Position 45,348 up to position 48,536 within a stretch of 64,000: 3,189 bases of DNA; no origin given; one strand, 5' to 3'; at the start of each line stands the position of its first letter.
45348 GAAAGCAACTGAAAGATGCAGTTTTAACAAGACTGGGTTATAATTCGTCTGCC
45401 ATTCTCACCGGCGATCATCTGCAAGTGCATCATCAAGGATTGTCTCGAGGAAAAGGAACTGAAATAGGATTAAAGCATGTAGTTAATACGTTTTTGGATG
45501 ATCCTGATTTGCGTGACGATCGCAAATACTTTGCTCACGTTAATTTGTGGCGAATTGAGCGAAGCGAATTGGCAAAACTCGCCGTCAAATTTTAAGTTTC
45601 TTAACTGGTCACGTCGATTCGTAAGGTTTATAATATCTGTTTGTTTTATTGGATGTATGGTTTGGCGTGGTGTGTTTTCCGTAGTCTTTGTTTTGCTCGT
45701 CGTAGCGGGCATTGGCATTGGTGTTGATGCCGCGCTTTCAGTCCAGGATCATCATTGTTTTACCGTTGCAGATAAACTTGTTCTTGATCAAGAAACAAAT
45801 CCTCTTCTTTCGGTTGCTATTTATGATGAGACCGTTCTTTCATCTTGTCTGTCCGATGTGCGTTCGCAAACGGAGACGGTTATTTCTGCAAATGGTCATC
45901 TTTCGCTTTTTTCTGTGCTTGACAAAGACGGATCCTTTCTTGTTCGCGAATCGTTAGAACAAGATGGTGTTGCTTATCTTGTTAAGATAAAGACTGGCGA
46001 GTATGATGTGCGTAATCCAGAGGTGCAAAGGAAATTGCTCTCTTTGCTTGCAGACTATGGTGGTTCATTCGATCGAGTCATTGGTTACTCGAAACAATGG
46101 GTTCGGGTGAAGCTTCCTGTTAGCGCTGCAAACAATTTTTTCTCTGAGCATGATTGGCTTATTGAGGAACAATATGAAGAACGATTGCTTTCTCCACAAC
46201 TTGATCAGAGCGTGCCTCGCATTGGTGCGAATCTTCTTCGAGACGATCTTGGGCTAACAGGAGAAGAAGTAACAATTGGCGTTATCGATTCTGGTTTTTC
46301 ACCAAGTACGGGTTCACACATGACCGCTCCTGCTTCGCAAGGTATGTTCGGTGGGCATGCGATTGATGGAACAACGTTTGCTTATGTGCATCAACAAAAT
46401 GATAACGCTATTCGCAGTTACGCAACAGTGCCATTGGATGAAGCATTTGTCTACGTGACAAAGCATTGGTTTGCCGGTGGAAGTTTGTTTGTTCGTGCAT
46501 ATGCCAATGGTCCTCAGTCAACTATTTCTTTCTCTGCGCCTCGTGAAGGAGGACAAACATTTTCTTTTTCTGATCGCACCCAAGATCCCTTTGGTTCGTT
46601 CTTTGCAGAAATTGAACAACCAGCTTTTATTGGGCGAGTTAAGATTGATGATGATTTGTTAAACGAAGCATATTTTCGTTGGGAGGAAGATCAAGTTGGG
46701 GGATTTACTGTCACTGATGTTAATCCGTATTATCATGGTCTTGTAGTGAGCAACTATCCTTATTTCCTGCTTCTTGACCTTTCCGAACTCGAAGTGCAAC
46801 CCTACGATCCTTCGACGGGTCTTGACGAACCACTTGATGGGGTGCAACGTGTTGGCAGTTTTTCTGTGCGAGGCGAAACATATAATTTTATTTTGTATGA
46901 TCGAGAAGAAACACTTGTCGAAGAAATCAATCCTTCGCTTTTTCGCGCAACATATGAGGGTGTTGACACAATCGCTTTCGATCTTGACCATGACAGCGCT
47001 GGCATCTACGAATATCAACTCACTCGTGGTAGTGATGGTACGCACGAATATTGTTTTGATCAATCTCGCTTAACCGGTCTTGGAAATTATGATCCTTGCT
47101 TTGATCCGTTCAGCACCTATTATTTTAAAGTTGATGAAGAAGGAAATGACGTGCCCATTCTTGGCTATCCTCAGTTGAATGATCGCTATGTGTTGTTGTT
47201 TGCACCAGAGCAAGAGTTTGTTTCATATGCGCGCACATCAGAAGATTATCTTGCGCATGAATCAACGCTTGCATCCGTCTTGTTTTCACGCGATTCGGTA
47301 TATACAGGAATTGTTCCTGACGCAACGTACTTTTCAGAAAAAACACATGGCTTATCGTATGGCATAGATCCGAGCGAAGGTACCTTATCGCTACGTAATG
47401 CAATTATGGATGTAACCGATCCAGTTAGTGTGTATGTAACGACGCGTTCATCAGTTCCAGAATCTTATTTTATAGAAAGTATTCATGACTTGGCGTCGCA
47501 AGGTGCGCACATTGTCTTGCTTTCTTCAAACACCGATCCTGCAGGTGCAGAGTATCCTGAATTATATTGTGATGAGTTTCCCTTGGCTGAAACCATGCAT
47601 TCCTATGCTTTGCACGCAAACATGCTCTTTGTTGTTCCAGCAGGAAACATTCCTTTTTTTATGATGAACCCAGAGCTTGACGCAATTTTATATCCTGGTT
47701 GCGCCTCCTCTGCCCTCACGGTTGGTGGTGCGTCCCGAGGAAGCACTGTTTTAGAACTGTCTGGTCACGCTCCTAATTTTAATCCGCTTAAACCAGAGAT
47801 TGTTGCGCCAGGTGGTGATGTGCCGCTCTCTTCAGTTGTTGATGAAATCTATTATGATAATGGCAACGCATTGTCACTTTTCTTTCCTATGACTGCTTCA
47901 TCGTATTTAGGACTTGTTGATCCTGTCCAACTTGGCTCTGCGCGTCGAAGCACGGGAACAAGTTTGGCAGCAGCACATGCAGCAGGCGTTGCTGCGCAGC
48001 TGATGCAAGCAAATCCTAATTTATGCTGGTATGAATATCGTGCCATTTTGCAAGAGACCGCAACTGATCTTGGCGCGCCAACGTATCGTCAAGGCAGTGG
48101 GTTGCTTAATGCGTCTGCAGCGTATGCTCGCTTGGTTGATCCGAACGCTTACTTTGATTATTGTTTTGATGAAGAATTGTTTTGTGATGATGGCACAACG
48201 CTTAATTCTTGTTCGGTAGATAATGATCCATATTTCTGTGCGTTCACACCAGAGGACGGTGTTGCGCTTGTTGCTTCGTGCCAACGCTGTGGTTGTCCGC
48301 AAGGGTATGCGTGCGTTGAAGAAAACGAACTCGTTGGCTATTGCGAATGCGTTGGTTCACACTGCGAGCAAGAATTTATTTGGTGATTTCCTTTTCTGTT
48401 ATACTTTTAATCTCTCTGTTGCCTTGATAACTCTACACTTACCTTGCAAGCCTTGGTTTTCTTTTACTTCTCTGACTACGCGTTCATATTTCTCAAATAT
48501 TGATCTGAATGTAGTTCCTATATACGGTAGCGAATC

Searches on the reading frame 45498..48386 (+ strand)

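Call 41: search_protein_families(library=pfam, proteins=[window:45498-48386:+], max_evalue=0.001)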
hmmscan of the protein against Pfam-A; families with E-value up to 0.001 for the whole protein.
window:45498-48386:+ (962 aa): 1 family
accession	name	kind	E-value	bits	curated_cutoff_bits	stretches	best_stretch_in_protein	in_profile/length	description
PF00082.27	Peptidase_S8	-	6.9e-27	94.9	21.8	1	649-868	90-288/288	Subtilase family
